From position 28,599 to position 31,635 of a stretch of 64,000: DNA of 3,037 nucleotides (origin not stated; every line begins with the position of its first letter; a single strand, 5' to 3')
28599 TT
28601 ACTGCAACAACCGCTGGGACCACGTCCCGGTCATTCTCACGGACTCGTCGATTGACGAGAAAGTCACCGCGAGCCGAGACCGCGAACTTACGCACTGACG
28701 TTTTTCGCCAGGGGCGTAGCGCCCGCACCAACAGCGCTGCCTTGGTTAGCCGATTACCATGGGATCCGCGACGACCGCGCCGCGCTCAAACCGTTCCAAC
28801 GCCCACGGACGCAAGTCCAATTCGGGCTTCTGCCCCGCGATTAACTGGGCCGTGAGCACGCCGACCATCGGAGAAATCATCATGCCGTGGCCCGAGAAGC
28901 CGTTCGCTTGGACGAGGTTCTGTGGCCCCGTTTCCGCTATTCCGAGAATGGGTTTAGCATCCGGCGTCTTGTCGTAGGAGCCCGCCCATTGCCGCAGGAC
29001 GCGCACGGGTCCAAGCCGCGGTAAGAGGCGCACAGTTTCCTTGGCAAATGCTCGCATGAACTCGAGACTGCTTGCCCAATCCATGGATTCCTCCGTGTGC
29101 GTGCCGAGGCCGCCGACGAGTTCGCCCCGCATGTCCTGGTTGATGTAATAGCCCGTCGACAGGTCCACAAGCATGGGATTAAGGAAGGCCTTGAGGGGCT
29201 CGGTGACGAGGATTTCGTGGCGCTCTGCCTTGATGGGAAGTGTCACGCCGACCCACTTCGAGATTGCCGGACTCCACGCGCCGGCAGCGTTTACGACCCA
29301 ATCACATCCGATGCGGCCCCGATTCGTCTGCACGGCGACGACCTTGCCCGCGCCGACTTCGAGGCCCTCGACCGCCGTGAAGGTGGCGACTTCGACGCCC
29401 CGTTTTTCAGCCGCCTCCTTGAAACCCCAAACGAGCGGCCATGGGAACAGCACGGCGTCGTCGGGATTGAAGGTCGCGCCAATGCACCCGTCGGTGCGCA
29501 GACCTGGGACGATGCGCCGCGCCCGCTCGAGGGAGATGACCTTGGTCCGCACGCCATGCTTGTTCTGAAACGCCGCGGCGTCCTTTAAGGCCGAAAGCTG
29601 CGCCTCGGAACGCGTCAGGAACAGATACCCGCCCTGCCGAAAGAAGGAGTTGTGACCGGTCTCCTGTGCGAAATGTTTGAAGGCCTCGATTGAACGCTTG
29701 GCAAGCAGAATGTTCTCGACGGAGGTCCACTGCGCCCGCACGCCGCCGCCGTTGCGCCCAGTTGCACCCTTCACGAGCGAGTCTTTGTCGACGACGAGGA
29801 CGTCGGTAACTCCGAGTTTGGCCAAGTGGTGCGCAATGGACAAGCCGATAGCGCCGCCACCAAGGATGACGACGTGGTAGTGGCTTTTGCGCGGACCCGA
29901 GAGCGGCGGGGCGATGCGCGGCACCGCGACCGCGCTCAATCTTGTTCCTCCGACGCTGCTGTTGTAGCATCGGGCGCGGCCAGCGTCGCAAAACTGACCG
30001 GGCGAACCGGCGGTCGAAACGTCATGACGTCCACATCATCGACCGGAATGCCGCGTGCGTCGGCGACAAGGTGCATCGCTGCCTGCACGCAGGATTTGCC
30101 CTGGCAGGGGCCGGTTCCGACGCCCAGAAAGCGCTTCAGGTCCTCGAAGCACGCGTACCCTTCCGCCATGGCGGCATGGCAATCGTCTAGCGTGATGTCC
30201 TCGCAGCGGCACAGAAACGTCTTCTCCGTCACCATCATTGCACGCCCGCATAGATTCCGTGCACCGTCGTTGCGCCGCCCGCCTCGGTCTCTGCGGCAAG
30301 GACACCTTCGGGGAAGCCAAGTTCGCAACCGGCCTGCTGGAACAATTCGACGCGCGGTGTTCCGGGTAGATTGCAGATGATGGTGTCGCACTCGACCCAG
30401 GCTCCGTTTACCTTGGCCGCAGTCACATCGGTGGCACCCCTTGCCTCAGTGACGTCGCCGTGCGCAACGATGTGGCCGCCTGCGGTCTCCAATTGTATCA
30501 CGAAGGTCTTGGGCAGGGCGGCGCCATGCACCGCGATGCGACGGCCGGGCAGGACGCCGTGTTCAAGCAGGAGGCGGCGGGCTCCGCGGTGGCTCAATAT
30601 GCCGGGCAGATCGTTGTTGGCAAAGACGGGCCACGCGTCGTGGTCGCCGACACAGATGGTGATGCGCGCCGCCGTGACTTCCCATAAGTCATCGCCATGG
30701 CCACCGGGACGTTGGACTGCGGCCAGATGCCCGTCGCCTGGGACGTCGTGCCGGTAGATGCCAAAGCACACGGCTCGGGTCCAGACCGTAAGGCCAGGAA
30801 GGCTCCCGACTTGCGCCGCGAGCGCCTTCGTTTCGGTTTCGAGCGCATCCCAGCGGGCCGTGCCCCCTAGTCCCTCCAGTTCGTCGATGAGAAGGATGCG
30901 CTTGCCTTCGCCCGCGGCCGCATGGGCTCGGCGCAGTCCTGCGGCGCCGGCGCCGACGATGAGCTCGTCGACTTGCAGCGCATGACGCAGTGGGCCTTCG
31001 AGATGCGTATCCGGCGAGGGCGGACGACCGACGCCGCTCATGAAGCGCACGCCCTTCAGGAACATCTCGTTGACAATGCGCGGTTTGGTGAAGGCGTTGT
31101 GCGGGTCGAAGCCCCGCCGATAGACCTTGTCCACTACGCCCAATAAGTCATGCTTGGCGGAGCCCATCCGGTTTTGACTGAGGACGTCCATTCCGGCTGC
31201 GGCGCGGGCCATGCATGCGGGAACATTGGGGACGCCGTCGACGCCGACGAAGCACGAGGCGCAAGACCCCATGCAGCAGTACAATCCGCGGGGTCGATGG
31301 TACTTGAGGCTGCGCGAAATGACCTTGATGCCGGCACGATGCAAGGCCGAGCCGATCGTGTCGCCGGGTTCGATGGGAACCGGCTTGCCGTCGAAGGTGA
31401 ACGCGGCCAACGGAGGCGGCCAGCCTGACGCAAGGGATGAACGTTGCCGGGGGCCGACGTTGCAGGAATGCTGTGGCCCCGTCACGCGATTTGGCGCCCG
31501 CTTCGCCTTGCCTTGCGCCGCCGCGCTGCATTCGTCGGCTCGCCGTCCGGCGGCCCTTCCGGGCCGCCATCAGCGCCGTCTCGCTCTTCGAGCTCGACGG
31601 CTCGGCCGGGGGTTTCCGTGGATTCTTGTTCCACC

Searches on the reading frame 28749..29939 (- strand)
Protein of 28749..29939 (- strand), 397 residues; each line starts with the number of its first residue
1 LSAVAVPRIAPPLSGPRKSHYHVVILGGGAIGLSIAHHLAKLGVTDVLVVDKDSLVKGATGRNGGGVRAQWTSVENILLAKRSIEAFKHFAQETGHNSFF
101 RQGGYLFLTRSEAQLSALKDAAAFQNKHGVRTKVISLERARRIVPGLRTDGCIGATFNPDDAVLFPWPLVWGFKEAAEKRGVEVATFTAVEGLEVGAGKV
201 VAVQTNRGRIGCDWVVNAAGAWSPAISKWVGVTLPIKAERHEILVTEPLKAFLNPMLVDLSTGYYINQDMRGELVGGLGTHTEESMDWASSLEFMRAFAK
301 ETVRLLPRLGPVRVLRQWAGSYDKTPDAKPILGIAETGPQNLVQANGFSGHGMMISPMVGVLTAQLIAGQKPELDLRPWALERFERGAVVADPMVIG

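Call 12: search_protein_families(library=pfam, proteins=[window:28749-29939:-], max_evalue=0.001)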
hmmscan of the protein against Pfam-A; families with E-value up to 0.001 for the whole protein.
window:28749-29939:- (397 aa): 9 families
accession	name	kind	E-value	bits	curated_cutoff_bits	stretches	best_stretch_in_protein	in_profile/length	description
PF01266.30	DAO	-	5.7e-72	243.6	27.9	1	22-366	1-353/353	FAD dependent oxidoreductase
PF13738.12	Pyr_redox_3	-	4e-08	33.3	30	1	24-57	1-34/305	Pyridine nucleotide-disulphide oxidoreductase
PF07992.20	Pyr_redox_2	-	1.9e-07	31.2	26.1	0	21-53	143-175/291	Pyridine nucleotide-disulphide oxidoreductase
PF01494.25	FAD_binding_3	-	2.7e-07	30.6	22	0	21-54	2-34/349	FAD binding domain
PF00070.33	Pyr_redox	-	2e-06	28.7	22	0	22-56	1-35/82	Pyridine nucleotide-disulphide oxidoreductase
PF03486.20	HI0933_like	-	0.0001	22.3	50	0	22-57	2-36/244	HI0933-like protein Rossmann domain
PF00899.27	ThiF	-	0.00014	21.6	28.1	1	20-54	20-54/238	ThiF family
PF13450.12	NAD_binding_8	-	0.00032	21.4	21.9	1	25-55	1-30/68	NAD(P)-binding Rossmann-like domain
PF00890.30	FAD_binding_2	-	0.00054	19.7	20.4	1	22-119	1-95/414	FAD binding domain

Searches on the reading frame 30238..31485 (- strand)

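Call 12: search_protein_families(library=pfam, proteins=[window:30238-31485:-], max_evalue=0.001)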
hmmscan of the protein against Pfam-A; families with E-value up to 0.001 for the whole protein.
window:30238-31485:- (416 aa): 5 families
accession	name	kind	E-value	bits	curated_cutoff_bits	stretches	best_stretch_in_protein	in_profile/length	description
PF13510.11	Fer2_4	-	2.1e-26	92.2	22.8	1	29-105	6-81/82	2Fe-2S iron-sulfur cluster binding domain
PF00890.30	FAD_binding_2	-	7.1e-06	25.9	20.4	1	173-212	1-40/414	FAD binding domain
PF13450.12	NAD_binding_8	-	8.4e-06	26.4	21.9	1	176-211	1-36/68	NAD(P)-binding Rossmann-like domain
PF07992.20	Pyr_redox_2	-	1.8e-05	24.7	26.1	0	175-206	4-31/291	Pyridine nucleotide-disulphide oxidoreductase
PF12831.13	FAD_oxidored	-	0.00038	20.3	27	1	175-210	3-38/416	FAD dependent oxidoreductase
